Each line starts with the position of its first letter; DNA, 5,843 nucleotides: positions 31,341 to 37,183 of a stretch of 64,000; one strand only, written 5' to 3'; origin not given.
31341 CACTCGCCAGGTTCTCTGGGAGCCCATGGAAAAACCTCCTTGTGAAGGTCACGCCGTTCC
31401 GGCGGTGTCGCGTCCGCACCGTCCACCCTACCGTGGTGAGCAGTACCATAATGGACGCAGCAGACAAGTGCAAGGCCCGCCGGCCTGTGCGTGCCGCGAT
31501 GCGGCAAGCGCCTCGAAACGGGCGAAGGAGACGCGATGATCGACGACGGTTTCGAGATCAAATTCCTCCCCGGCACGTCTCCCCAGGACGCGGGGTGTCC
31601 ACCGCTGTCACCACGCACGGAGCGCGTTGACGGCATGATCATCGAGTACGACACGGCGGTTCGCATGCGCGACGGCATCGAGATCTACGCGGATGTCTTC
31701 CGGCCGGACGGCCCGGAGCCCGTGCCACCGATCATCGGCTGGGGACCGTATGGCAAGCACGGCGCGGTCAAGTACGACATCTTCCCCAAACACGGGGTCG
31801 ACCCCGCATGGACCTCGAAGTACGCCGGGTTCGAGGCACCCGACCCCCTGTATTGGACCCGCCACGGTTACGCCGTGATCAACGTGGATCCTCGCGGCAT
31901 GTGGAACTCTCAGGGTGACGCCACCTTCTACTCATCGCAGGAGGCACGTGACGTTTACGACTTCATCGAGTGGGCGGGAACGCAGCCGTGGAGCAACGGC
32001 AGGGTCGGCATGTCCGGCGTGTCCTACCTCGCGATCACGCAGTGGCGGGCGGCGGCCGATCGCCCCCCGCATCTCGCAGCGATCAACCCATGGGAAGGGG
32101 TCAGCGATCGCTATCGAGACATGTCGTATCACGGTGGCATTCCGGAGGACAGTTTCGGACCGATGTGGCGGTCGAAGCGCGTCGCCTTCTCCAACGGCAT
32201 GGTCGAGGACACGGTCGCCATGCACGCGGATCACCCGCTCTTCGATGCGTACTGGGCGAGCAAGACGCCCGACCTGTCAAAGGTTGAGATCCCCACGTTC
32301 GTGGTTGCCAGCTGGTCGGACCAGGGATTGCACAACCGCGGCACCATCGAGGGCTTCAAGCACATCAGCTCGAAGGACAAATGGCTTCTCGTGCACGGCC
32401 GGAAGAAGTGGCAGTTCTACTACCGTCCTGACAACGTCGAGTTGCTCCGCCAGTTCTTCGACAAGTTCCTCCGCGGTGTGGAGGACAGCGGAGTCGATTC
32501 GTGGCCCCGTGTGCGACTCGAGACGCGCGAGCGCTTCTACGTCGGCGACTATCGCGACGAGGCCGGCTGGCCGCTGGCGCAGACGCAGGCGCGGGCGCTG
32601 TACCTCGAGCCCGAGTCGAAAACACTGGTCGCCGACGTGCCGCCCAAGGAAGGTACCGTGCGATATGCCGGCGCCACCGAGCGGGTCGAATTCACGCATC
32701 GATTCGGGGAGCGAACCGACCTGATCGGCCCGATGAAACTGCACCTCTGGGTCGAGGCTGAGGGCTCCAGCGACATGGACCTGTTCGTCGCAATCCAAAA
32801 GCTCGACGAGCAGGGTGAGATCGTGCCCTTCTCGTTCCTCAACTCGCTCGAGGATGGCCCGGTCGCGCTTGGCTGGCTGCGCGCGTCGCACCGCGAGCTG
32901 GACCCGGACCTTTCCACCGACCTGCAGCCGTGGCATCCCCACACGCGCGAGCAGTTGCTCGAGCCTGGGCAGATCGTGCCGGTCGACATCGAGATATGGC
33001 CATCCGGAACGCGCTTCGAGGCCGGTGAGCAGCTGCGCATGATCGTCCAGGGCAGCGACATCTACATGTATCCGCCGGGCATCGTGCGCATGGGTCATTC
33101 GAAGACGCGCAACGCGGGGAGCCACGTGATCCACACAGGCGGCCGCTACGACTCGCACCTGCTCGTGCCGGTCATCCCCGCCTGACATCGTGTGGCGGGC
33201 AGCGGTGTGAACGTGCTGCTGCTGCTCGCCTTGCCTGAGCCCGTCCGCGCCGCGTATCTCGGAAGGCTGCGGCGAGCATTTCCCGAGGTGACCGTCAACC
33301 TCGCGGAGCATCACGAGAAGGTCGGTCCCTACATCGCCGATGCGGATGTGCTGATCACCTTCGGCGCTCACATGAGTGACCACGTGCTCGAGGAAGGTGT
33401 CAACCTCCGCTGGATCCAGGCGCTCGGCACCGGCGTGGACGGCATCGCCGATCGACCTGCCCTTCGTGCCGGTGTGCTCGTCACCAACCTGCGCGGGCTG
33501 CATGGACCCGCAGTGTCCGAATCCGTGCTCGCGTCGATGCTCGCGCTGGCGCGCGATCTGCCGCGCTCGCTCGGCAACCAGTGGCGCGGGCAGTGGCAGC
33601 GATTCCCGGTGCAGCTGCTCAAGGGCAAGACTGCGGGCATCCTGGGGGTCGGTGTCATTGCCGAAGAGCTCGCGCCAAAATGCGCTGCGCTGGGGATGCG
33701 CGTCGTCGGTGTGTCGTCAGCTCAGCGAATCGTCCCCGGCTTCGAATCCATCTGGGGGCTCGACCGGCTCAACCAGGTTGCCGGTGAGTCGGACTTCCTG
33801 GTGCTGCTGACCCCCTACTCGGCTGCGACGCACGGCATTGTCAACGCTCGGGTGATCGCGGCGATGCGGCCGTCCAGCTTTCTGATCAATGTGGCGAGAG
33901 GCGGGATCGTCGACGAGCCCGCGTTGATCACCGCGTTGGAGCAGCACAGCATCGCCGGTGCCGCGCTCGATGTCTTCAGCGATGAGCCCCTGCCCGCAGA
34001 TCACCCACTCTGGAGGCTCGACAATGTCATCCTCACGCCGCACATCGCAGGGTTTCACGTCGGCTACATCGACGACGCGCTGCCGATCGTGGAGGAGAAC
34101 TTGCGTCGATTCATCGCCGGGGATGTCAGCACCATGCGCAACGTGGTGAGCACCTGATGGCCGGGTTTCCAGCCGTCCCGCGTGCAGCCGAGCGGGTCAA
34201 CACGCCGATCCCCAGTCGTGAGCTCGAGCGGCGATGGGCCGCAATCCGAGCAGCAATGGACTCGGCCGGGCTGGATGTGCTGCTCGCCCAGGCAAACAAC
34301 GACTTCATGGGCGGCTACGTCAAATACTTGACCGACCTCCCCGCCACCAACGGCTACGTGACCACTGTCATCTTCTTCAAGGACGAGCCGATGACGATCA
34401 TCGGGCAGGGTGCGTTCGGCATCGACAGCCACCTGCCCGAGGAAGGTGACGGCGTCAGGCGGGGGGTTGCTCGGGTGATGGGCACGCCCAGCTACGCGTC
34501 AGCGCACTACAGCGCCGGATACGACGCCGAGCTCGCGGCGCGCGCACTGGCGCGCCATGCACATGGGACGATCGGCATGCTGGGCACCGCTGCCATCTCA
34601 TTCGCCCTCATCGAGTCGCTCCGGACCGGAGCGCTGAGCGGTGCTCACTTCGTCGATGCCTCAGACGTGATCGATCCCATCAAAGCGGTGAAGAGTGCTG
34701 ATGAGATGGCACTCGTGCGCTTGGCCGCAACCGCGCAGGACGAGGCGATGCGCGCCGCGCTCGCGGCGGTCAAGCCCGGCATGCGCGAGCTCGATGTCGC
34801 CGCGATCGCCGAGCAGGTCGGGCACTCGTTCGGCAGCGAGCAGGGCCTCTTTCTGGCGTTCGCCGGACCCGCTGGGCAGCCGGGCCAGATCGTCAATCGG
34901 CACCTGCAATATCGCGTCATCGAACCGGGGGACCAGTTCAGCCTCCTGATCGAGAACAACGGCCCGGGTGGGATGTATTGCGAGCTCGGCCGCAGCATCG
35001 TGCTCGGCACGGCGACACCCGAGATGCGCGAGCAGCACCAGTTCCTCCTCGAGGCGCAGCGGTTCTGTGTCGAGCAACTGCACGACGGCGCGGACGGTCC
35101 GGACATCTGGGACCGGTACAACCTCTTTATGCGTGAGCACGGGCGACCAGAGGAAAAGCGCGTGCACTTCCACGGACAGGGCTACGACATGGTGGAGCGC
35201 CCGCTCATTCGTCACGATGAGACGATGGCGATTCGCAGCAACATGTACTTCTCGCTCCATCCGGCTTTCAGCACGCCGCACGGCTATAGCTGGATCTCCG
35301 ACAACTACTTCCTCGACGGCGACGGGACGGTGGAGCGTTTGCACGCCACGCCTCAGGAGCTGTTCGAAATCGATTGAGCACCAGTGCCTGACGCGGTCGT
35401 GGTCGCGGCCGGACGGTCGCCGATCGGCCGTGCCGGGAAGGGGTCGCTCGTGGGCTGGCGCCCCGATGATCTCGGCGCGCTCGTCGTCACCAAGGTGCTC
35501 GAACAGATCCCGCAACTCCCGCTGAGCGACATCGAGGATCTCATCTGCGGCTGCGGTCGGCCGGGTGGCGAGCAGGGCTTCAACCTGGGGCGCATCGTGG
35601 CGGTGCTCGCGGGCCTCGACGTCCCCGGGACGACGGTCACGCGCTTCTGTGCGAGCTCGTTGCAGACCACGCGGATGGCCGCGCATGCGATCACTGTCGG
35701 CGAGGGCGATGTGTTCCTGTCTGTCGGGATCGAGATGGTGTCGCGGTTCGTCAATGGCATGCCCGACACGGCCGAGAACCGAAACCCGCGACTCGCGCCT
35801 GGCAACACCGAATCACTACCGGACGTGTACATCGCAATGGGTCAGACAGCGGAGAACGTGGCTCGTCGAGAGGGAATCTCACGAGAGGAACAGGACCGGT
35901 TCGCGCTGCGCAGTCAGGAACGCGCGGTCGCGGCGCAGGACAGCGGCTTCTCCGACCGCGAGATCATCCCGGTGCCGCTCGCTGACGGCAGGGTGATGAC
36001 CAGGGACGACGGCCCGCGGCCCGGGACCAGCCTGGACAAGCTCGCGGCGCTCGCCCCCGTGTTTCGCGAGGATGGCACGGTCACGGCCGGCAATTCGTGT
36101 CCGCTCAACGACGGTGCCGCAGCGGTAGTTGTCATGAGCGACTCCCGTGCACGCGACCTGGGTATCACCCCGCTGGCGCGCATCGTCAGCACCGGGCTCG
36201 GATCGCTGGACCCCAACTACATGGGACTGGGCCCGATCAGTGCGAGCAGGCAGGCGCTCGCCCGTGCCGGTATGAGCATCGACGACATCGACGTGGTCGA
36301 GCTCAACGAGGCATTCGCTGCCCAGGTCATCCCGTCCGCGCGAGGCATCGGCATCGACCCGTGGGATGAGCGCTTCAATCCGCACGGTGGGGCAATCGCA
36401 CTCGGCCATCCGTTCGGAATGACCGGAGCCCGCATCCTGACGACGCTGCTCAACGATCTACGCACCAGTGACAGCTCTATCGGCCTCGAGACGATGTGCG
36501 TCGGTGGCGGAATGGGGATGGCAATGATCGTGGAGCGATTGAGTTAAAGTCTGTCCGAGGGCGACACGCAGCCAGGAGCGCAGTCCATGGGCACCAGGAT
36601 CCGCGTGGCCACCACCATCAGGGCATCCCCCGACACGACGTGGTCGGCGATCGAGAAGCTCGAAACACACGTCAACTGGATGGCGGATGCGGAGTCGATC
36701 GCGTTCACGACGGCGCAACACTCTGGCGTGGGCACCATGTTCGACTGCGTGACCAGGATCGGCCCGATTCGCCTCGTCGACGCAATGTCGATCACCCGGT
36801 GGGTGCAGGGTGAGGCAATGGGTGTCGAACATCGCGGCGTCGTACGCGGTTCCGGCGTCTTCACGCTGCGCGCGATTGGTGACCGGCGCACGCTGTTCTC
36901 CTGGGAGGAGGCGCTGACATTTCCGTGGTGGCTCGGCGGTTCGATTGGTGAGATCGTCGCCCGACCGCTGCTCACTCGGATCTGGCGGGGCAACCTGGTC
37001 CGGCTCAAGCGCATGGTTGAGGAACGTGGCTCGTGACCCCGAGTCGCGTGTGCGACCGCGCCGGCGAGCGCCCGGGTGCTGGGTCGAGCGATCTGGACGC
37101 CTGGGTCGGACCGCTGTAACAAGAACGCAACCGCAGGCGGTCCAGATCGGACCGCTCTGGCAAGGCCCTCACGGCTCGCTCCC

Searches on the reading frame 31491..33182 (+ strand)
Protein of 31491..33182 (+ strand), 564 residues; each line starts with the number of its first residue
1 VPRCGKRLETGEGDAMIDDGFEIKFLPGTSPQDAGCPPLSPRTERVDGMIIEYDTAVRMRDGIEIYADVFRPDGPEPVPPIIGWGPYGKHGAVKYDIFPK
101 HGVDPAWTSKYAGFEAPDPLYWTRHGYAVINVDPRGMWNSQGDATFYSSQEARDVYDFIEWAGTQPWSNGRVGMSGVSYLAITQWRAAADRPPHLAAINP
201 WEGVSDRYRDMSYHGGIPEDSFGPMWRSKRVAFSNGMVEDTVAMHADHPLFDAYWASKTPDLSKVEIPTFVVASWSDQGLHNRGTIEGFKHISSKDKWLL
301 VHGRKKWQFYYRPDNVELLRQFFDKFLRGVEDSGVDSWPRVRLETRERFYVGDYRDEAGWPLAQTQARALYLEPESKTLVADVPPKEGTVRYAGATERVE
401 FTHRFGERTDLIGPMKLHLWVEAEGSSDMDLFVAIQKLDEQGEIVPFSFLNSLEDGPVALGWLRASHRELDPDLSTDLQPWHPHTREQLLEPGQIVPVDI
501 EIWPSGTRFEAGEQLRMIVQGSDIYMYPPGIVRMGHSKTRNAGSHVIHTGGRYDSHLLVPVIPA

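Call 49: search_protein_families(library=pfam, proteins=[window:31491-33182:+], max_evalue=0.001)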
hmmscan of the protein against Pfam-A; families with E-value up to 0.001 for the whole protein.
window:31491-33182:+ (564 aa): 2 families
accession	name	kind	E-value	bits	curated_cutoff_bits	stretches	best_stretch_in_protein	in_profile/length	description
PF02129.25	Peptidase_S15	-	7.9e-46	157.3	23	2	61-228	1-153/262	X-Pro dipeptidyl-peptidase (S15 family)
PF08530.16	PepX_C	-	8.1e-34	117.9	22.5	1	334-557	2-216/217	X-Pro dipeptidyl-peptidase C-terminal non-catalytic domain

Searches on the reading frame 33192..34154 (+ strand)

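Call 49: search_protein_families(library=pfam, proteins=[window:33192-34154:+], max_evalue=0.001)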
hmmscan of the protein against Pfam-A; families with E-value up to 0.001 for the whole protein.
window:33192-34154:+ (321 aa): 2 families
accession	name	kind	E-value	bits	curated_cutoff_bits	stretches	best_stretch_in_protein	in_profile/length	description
PF02826.25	2-Hacid_dh_C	-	7e-54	182.3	25.1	1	113-286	1-178/178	D-isomer specific 2-hydroxyacid dehydrogenase, NAD binding domain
PF00389.36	2-Hacid_dh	-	7.9e-09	35.7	24.6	1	20-310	9-126/134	D-isomer specific 2-hydroxyacid dehydrogenase, catalytic domain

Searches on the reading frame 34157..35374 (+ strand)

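Call 49: search_protein_families(library=pfam, proteins=[window:34157-35374:+], max_evalue=0.001)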
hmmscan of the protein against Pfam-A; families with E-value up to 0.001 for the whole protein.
window:34157-35374:+ (406 aa): 1 family
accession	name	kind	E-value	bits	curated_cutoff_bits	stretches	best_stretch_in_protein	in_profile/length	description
PF00557.29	Peptidase_M24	-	1.3e-20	74.5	23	1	186-375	2-193/208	Metallopeptidase family M24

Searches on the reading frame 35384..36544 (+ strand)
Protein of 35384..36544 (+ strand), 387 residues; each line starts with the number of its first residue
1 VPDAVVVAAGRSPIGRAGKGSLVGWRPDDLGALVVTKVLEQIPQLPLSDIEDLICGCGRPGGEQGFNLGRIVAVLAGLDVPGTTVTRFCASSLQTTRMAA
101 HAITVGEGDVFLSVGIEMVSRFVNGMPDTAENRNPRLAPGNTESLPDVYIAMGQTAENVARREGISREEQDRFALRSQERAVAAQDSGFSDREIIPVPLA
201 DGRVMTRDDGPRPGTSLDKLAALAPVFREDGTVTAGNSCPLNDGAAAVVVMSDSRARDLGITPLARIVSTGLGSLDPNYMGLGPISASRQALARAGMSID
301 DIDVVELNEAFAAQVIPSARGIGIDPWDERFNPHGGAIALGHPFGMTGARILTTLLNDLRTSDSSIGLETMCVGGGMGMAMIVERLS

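Call 49: search_protein_families(library=pfam, proteins=[window:35384-36544:+], max_evalue=0.001)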
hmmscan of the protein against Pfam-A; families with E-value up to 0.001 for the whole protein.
window:35384-36544:+ (387 aa): 3 families
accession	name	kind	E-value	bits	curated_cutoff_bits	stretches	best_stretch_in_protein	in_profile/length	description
PF00108.29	Thiolase_N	-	5.2e-62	210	26.4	1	5-253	2-259/260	Thiolase, N-terminal domain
PF02803.24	Thiolase_C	-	8.3e-44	148.6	27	1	262-385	2-123/123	Thiolase, C-terminal domain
PF22691.2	Thiolase_C_1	-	0.0002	21.5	28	0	286-323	22-59/144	Thiolase C-terminal domain-like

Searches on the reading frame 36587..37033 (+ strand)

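Call 49: search_protein_families(library=pfam, proteins=[window:36587-37033:+], max_evalue=0.001)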
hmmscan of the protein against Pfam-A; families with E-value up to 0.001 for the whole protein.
window:36587-37033:+ (149 aa): 1 family
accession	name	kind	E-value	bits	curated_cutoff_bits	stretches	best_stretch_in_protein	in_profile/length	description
PF10604.15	Polyketide_cyc2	-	6.6e-06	26.9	27.4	1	4-145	3-142/142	Polyketide cyclase / dehydrase and lipid transport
